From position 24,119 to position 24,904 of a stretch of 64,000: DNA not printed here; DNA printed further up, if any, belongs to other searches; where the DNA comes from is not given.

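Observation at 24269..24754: Bacterial Tsr3-like aminocarboxypropyltransferase inside the ribosomal superoperon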

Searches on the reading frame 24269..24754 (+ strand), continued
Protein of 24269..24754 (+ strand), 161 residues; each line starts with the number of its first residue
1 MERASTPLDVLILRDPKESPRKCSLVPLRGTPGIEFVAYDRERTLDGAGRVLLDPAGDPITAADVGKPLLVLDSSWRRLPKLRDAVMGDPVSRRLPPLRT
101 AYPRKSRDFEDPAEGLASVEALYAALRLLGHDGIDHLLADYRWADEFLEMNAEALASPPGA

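Call 19: find_related_loci(query=A1, collection=genome_contigs, flank=6000)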
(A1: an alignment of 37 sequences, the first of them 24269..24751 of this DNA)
Query A1 (161 aa) in genome_contigs; peptide patterns used: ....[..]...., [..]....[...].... (x = any residue, [..] = any of these).
599 stretches matched a pattern (row limit reached: there are more); 590 encode a relative of the query (tblastn E <= 1e-3); the best 80 are kept; 80 distinct loci.
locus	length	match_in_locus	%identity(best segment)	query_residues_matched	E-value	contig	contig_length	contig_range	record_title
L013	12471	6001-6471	90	1-157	3e-89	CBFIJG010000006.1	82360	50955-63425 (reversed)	MAG: Planctomycetota bacterium isolate Co_bin_800_strict genome assembly, contig: Co_bin_800_strict_c6, whole genome sho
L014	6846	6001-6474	77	1-158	1e-78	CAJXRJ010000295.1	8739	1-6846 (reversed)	TPA_asm: uncultured bacterium isolate SRR3933245_bin.12_MetaBAT_v2.12.1_MAG genome assembly, contig: NODE_1336_length_87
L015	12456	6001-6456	73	8-159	1e-70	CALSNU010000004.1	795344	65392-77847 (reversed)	MAG: uncultured bacterium isolate AK_MB461 genome assembly, contig: contig_31667_AK_MB461, whole genome shotgun sequence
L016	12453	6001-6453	72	5-155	2e-69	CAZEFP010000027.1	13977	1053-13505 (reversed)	MAG TPA_asm: uncultured Planctomycetaceae bacterium isolate binchicken_co293_284 genome assembly, contig: NODE_6205_leng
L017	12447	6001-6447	74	7-155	3e-69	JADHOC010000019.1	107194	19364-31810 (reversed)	MAG: Planctomycetota bacterium isolate BS301-5m-G84 BS301-5m-C170, whole genome shotgun sequence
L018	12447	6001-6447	74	7-155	2e-69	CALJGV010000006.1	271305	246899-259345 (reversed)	MAG: uncultured bacterium isolate S4_Bin_MAXBIN__217_1 genome assembly, contig: c_000000230433, whole genome shotgun seq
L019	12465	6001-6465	70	5-159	5e-69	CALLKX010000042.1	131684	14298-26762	MAG: uncultured bacterium isolate S3_Bin_Bin_119_1 genome assembly, contig: c_000002384523, whole genome shotgun sequenc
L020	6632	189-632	74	8-155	5e-66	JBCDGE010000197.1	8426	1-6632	MAG: Planctomycetota bacterium isolate P01_H01_bin.125 k141_3333486_length_8426_cov_21.0000, whole genome shotgun sequen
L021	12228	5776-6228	76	8-158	4e-65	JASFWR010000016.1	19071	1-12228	MAG: Planctomycetota bacterium isolate D0608WATERmetaG_Bin_145 D0608WATERmetaG_FD_scaffold_571_c1, whole genome shotgun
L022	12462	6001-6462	70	4-157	3e-65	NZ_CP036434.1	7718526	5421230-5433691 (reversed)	Saltatorellus ferox strain Poly30 chromosome, complete genome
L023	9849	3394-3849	74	8-159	2e-64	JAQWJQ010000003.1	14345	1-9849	MAG: Planctomycetota bacterium isolate cluster1_bin.80 k141_367882, whole genome shotgun sequence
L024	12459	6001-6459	71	7-159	5e-64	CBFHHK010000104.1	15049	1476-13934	MAG: Planctomycetota bacterium isolate AGTU_10_bin_35_permissive genome assembly, contig: AGTU_10_bin_35_permissive_c104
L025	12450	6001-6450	70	8-156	8e-63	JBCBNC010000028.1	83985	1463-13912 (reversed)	MAG: Planctomycetota bacterium isolate J06631_1 k141_382673_length_83985_cov_48.7648, whole genome shotgun sequence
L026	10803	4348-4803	61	5-157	2e-55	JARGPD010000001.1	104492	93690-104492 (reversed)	MAG: Planctomycetota bacterium isolate bin_ma_oilr2.012 NODE_189_length_104492_cov_7.261086, whole genome shotgun sequen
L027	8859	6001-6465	62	5-160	1e-54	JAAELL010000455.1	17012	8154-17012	MAG: bacterium isolate Bpl_4 BplG_CONTIG5167757, whole genome shotgun sequence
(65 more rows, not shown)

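Call 25: predict_structure(alignment_id=A1)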
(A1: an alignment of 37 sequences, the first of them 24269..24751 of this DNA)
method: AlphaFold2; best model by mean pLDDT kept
length: 161 residues; sequences in the alignment: 37
mean_pLDDT: 90.3   pTM: 0.87
mean pLDDT of the five models: 90.3, 88.1, 86.8, 86.4, 84.9
residues with pLDDT >= 90: 124; 70-90: 20; 50-70: 16; < 50: 1
segments of 3 or more residues with pLDDT < 50: none
pLDDT, mean of each block of 10 residues (from residue 1): 77 93 92 97 96 94 96 91 96 95 71 78 97 95 96 84 54
secondary structure, 60 per line:
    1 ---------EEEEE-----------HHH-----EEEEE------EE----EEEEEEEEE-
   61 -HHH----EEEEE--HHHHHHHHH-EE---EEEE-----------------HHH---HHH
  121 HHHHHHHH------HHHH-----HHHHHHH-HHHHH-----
elements in order: E10-14 E34-38 E51-59 E69-73 H76-84 E91-94 H118-128 H135-138 H144-150 H152-156

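Call 27: fold_search(model_id=the predicted structure, library=pdb)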
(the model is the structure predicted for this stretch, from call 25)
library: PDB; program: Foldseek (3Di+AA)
matches with E <= 10: 307; with E <= 0.001: 4
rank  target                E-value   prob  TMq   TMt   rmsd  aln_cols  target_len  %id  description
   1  5apg_A                3.6e-09  1.00  0.72  0.64   3.7       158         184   28  Structure of the SAM-dependent rRNA:acp-transferase Tsr3 from Vulcanisaeta distributa (released 2016-04-27)
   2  5ap8_C                5.8e-07  1.00  0.58  0.60   4.1       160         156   22  Structure of the SAM-dependent rRNA:acp-transferase Tsr3 from S. solfataricus (released 2016-04-27)
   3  5ap8_B                1.3e-06  1.00  0.61  0.63   3.9       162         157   22  Structure of the SAM-dependent rRNA:acp-transferase Tsr3 from S. solfataricus (released 2016-04-27)
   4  5ap8_A                4.3e-06  1.00  0.58  0.62   4.0       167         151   22  Structure of the SAM-dependent rRNA:acp-transferase Tsr3 from S. solfataricus (released 2016-04-27)
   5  9kz5_B                1.2e-01  0.66  0.47  0.42   9.7       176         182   12  Crystal structure of TapT-MTA complex from Escherichia coli (released 2025-12-17)
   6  6qoe_B                1.2e-01  0.09  0.21  0.19  16.5       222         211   12  Crystal structure of TrmD, a tRNA-(N1G37) methyltransferase, from Mycobacterium abscessus in complex with Fragment 8 ( (released 2020-03-04)
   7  2bla                  1.2e-01  0.08  0.14  0.11  13.3        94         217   13  SP21 double mutant P. vivax Dihydrofolate reductase in complex with pyrimethamine (released 2005-09-07)
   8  9kz5_A                2.0e-01  0.47  0.44  0.40   8.2       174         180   12  Crystal structure of TapT-MTA complex from Escherichia coli (released 2025-12-17)
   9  4kfu_B                3.3e-01  0.03  0.14  0.12  14.0       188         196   14  Structure of the genome packaging NTPase B204 from Sulfolobus turreted icosahedral virus 2 in complex with AMPPCP (released 2013-05-22)
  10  5nfj_B                4.5e-01  0.16  0.37  0.34   8.5       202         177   12  Crystal structure of the methyltransferase subunit of human mitochondrial Ribonuclease P (MRPP1) bound to S-adenosyl-m (released 2018-05-16)
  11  7onu_F                4.8e-01  0.14  0.36  0.24   7.8       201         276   11  Structure of human mitochondrial RNase P in complex with mitochondrial pre-tRNA-Tyr (released 2021-08-11)
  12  4jwh_B                7.1e-01  0.10  0.33  0.30   9.0       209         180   11  Crystal structure of spTrm10(Full length)-SAH complex (released 2013-10-16)
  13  8wgm_A                7.1e-01  0.04  0.14  0.06  13.3        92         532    9  Quadruple mutant Plasmodium falciparum dihydrofolate reductase-thymidylate synthase (PfDHFR-TS V1/S, N51I+C59R+S108N+I (released 2024-09-11)
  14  9kyt_A                8.0e-01  0.18  0.44  0.39   9.6       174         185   13  Crystal structure of TapT-SAM complex from Escherichia coli (released 2025-12-17)
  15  8ts4_B                8.0e-01  0.08  0.24  0.23   9.7       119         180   16  Crystal structure of T. Brucei hypoxanthine guanine phosphoribosyltransferase in complex with [2S,4S]-4-Guanin-9-yl-2- (released 2024-05-08)
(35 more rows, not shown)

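Call 31: search_protein_representatives(alignment_id=A1)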
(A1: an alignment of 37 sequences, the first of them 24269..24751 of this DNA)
Query: 37 sequences, 153 profile positions. Proteins with E-value up to 0.001 (for the whole library): 615; up to 1e-10: 292; up to 1e-30: 60. The best 150 are listed.
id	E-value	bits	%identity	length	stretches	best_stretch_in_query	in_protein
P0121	5.1e-59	214.3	-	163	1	2-130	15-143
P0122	4.1e-57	208.1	-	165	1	4-150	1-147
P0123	2.8e-53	195.6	-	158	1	5-150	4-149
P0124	2.2e-45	170.0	-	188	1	6-148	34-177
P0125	4.0e-45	169.2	-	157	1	5-149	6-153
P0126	1.1e-44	167.7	-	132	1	3-103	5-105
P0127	2.9e-44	166.4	-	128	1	4-106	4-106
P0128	6.4e-44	165.3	-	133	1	22-147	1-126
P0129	9.8e-44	164.7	-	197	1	6-150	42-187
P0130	4.4e-43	162.5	-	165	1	4-150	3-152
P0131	9.9e-43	161.4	-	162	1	4-150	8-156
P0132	7.6e-41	155.3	-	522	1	4-145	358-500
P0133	1.2e-40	154.6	-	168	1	4-144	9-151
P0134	6.7e-40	152.2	-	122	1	3-98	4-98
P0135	1.9e-39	150.7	-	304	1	8-147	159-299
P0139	1.5e-37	144.6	-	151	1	7-145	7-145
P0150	4.9e-35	136.4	-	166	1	3-149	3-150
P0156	5.8e-34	132.9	-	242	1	2-92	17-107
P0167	2.5e-32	127.6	-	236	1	3-149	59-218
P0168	2.9e-32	127.4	-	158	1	12-149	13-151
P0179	5.1e-31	123.4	-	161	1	7-150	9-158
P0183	1.5e-30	121.9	-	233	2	62-148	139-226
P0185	2.7e-30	121.0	-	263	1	7-150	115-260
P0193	3.4e-29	117.4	-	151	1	6-149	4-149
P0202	1.9e-28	115.1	-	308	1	6-149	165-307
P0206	4.8e-28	113.7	-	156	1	6-147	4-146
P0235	1.3e-25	105.8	-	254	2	7-91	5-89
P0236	1.3e-25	105.8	-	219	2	88-149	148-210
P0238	1.6e-25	105.5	-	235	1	5-149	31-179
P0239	2.1e-25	105.1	-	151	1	7-150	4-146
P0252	1.7e-24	102.2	-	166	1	6-149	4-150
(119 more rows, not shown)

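Call 36: list_cluster_members(proteins=[P0122, P0131, P0139, P0150, P0168, P0179, P0193, P0206, P0239, P0252])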
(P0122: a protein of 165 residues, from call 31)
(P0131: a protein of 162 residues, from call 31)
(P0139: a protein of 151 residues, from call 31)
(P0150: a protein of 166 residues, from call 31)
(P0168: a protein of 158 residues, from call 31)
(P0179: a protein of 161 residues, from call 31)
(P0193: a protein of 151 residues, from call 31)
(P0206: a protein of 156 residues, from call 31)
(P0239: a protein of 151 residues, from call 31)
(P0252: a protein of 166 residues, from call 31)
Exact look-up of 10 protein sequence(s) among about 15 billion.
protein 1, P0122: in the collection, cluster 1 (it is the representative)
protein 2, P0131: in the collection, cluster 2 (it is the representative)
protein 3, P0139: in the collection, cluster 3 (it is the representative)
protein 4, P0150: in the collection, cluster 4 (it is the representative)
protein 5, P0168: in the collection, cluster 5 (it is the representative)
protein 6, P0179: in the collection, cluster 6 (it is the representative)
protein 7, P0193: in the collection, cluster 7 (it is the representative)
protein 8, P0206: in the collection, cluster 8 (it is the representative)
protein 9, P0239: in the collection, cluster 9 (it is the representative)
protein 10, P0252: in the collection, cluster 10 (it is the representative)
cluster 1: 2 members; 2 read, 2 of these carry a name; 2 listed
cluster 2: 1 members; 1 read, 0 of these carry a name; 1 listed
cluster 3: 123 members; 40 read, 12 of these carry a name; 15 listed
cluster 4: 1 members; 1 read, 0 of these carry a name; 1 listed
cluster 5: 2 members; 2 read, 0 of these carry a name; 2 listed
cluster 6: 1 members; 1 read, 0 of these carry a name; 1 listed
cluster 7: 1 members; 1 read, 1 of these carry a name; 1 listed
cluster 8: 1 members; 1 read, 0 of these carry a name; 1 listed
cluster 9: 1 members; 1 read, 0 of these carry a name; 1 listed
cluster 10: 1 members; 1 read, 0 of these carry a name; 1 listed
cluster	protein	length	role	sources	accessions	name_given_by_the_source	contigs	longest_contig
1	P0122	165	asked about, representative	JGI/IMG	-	pre-rRNA-processing protein TSR3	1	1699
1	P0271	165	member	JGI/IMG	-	pre-rRNA-processing protein TSR3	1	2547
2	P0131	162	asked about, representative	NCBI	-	-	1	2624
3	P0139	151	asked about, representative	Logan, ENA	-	-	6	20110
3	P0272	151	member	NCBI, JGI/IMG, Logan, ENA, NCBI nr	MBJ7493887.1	MAG: hypothetical protein JHC77_02530 [Opitutales bacterium] | pre-rRNA-processing protein TSR3 | hypothetical protein [Opitutales bacterium]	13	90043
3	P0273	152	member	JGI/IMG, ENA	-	pre-rRNA-processing protein TSR3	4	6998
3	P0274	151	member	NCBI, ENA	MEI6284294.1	MAG: hypothetical protein WCP40_04250 [Opitutae bacterium]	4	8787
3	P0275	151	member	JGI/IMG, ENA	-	pre-rRNA-processing protein TSR3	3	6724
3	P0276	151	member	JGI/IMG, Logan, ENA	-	pre-rRNA-processing protein TSR3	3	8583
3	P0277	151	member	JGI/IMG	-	pre-rRNA-processing protein TSR3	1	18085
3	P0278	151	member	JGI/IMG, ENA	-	pre-rRNA-processing protein TSR3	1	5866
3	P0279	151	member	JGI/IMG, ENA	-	pre-rRNA-processing protein TSR3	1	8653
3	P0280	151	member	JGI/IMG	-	pre-rRNA-processing protein TSR3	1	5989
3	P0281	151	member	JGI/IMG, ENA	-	pre-rRNA-processing protein TSR3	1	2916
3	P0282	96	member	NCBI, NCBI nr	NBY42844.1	MAG: hypothetical protein EBQ49_06100, partial [Verrucomicrobia bacterium] | hypothetical protein [Verrucomicrobiota bacterium]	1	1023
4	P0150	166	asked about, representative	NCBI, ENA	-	-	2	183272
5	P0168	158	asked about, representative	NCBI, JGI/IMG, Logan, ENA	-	-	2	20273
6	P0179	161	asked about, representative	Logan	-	-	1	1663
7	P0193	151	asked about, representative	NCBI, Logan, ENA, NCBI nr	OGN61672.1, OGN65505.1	MAG: hypothetical protein A3F40_03820 [Chlamydiae bacterium RIFCSPHIGHO2_12_FULL_27_8]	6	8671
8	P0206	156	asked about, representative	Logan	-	-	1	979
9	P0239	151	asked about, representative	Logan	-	-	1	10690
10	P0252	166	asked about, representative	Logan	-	-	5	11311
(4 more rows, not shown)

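Call 37: find_encoding_contigs(protein=P0272, flank=6000, max_places=2)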
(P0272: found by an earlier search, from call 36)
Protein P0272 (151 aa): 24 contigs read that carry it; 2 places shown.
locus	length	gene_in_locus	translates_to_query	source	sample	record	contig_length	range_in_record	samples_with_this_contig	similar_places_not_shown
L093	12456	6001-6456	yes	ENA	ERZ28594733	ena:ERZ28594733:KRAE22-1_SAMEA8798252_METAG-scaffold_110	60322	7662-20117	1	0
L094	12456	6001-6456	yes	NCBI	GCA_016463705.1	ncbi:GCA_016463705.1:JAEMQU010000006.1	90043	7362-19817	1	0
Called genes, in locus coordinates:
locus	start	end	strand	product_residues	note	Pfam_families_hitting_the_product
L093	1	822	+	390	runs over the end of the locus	PF01261:AP_endonuc_2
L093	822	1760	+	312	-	PF01040:UbiA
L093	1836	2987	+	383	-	PF01761:DHQ_synthase, PF24621:DHQS_C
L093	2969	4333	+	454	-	PF01663:Phosphodiest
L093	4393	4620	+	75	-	PF04014:MazE_antitoxin (weak)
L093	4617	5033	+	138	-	PF02661:Fic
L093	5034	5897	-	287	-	PF01259:SAICAR_synt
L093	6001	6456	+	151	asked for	-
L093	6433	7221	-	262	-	PF00899:ThiF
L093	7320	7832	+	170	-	-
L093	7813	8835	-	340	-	PF03462:PCRF, PF00472:RF-1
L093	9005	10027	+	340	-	-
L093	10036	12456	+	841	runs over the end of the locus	PF13491:FtsK_4TM, PF17854:FtsK_alpha, PF01580:FtsK_SpoIIIE, PF09397:FtsK_gamma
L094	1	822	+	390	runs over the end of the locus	PF01261:AP_endonuc_2 (weak)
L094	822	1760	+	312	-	PF01040:UbiA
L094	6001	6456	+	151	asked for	-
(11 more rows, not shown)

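Call 38: find_encoding_contigs(protein=P0193, flank=6000, max_places=2)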
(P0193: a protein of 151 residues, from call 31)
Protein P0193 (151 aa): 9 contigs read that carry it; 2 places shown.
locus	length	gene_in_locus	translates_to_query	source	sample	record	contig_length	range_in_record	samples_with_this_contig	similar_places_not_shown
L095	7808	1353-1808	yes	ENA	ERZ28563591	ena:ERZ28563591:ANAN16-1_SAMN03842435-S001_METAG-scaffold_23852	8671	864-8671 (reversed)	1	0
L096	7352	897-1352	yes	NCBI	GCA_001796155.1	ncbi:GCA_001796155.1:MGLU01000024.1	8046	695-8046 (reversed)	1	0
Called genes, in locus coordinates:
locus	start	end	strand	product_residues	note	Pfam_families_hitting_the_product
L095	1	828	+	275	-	?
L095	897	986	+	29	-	-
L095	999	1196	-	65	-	PF13808:DDE_Tnp_1_assoc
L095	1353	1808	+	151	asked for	PF03942:DTW (weak), PF04034:Ribo_biogen_C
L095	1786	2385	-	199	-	PF00265:TK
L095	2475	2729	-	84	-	-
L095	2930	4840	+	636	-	PF02922:CBM_48, PF00128:Alpha-amylase (faint), PF02806:Alpha-amylase_C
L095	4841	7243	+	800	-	PF03065:Glyco_hydro_57, PF12055:DUF3536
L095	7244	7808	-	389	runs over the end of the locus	PF17785:PUA_3, PF02005:TRM (weak), PF10672:Methyltrans_SAM, PF02475:TRM5-TYW2_MTfase (weak), PF01728:FtsJ (weak), PF03602:Cons_hypoth95, PF05175:MTS (weak), PF13847:Methyltransf_31 (weak)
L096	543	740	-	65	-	PF13808:DDE_Tnp_1_assoc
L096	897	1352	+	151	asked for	PF03942:DTW (weak), PF04034:Ribo_biogen_C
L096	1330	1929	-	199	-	PF00265:TK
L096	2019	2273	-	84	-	-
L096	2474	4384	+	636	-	PF02922:CBM_48, PF00128:Alpha-amylase (faint), PF02806:Alpha-amylase_C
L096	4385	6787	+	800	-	PF03065:Glyco_hydro_57, PF12055:DUF3536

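Call 39: find_encoding_contigs(protein=P0150, flank=6000, max_places=2)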
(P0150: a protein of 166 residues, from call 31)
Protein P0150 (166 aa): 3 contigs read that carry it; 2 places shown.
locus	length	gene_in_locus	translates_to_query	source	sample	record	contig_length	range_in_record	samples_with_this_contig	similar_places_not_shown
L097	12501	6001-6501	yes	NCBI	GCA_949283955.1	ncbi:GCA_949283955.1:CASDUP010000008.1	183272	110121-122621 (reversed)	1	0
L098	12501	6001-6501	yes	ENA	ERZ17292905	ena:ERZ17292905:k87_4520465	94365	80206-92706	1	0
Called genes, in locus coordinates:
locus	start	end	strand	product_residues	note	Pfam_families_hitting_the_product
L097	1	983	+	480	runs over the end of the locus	PF04932:Wzy_C (weak)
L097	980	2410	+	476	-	PF21088:MS_channel_1st (weak), PF00924:MS_channel_2nd, PF21082:MS_channel_3rd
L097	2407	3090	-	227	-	PF00005:ABC_tran, PF13304:AAA_21 (faint)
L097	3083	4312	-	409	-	PF12704:MacB_PCD (weak), PF02687:FtsX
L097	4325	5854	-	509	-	PF01336:tRNA_anti-codon, PF00152:tRNA-synt_2, PF01409:tRNA-synt_2d (faint)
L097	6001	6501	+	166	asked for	PF04034:Ribo_biogen_C (weak)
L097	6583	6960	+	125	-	PF02261:Asp_decarbox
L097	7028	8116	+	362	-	PF00266:Aminotran_5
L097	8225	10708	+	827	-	PF01751:Toprim, PF01131:Topoisom_bac, PF13342:Toprim_Crpt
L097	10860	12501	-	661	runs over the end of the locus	PF00004:AAA, PF17862:AAA_lid_3, PF01434:Peptidase_M41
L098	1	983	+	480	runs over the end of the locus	PF04932:Wzy_C (weak)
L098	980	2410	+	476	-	PF21088:MS_channel_1st (weak), PF00924:MS_channel_2nd, PF21082:MS_channel_3rd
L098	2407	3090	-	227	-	PF00005:ABC_tran, PF13304:AAA_21 (faint)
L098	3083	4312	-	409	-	PF12704:MacB_PCD (weak), PF02687:FtsX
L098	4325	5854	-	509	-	PF01336:tRNA_anti-codon, PF00152:tRNA-synt_2, PF01409:tRNA-synt_2d (faint)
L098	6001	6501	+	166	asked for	PF04034:Ribo_biogen_C (weak)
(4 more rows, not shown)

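Call 71: search_solved_structures(query=A1, max_evalue=1, show_alignments=3)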
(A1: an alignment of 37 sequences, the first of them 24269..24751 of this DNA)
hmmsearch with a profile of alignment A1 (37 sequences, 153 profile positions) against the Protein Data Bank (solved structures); distinct sequences matched with E-value up to 1: 3.
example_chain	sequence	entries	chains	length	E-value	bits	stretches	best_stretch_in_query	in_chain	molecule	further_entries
5apg_A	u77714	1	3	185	1.9e-13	53.2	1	38-151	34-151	TSR3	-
5ap8_A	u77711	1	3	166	5.2e-06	29.1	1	7-151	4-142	TSR3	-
2oz8_A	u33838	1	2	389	0.26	13.9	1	85-127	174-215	Mll7089 protein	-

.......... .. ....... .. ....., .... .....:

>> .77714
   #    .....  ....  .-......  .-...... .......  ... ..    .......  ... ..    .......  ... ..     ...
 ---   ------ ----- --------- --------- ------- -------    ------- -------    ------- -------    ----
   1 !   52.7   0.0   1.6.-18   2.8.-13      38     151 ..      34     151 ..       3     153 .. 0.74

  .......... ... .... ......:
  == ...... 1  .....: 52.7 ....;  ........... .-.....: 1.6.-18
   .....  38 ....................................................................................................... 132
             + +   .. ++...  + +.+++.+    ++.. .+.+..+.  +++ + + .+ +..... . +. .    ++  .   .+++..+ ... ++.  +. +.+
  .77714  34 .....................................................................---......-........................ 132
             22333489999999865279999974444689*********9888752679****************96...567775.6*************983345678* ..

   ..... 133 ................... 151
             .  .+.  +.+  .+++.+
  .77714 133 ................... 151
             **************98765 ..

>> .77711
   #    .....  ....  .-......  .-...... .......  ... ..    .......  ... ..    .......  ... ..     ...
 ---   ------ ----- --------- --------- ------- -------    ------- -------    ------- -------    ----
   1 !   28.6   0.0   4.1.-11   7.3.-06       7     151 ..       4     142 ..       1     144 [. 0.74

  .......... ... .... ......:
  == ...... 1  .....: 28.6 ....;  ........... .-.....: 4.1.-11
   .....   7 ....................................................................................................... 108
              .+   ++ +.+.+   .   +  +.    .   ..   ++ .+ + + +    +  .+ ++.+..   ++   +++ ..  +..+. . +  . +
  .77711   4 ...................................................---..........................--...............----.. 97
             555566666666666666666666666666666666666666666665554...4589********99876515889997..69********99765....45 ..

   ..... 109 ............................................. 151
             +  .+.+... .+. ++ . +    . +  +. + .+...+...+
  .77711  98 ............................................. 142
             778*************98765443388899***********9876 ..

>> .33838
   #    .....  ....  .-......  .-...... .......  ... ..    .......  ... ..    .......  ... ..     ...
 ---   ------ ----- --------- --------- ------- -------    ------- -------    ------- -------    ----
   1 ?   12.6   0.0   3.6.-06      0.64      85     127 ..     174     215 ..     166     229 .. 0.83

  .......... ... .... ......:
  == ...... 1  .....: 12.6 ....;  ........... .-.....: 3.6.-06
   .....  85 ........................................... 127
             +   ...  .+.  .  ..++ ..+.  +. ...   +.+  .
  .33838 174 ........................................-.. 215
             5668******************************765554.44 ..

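Call 75: search_protein_families(library=ncbifam, proteins=[L008:8573-10684:+], max_evalue=0.001)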
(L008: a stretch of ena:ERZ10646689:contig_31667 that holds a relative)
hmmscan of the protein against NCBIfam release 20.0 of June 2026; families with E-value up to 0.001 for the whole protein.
L008:8573-10684:+ (704 aa): 35 families (the best 25 are shown)
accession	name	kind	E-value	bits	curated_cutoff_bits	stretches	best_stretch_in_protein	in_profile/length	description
TIGR00484.1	EF-G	equivalog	9.6e-166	552.8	659.4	1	17-696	6-671/691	elongation factor G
NF009381.0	PRK12740.1-5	subfamily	1.7e-132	443.2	583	1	18-702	6-673/692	elongation factor G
NF009891.0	PRK13351.1-1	equivalog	5.6e-94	316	597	1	19-696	7-659/681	elongation factor G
NF009379.0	PRK12740.1-3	equivalog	9.2e-86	288.9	513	1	20-695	7-651/674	elongation factor G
NF012153.1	tet_protect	equivalog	1.4e-82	277.9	775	2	23-166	2-145/614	tetracycline resistance ribosomal protection protein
NF009377.1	PRK12740.1-1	equivalog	8.9e-78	262.4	890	1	18-703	10-691/700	elongation factor G-like protein EF-G2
NF000120.3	47473_otr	exception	3e-72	244.1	900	1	23-692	4-606/608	tetracycline resistance ribosomal protection protein Otr(A)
NF058620.1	EFG2_Bacteroid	exception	5e-67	226.8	1000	2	20-537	8-512/717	elongation factor G2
TIGR00490.1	aEF-2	equivalog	4.1e-60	203.7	738.45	3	20-150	18-150/720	elongation factor EF-2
NF009892.0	PRK13351.1-3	equivalog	4.2e-60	203.9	640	2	21-173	3-160/623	elongation factor G-like protein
NF001964.0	PRK00741.1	equivalog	1.1e-55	189.1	473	1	18-495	9-465/529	peptide chain release factor 3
TIGR01394.1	TypA_BipA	equivalog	9.9e-55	185.9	757.3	3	21-155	1-133/594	translational GTPase TypA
NF033148.1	tet_protect_M_W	exception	2.7e-52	178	1100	2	23-169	5-151/639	TetM/TetW/TetO/TetS family tetracycline resistance ribosomal protection protein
TIGR00503.1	prfC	equivalog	1.1e-45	156.1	466.95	1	20-504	10-473/527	peptide chain release factor 3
NF012155.1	tet_protect_M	exception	5.9e-45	153.6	1420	2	22-169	4-151/639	tetracycline resistance ribosomal protection protein Tet(M)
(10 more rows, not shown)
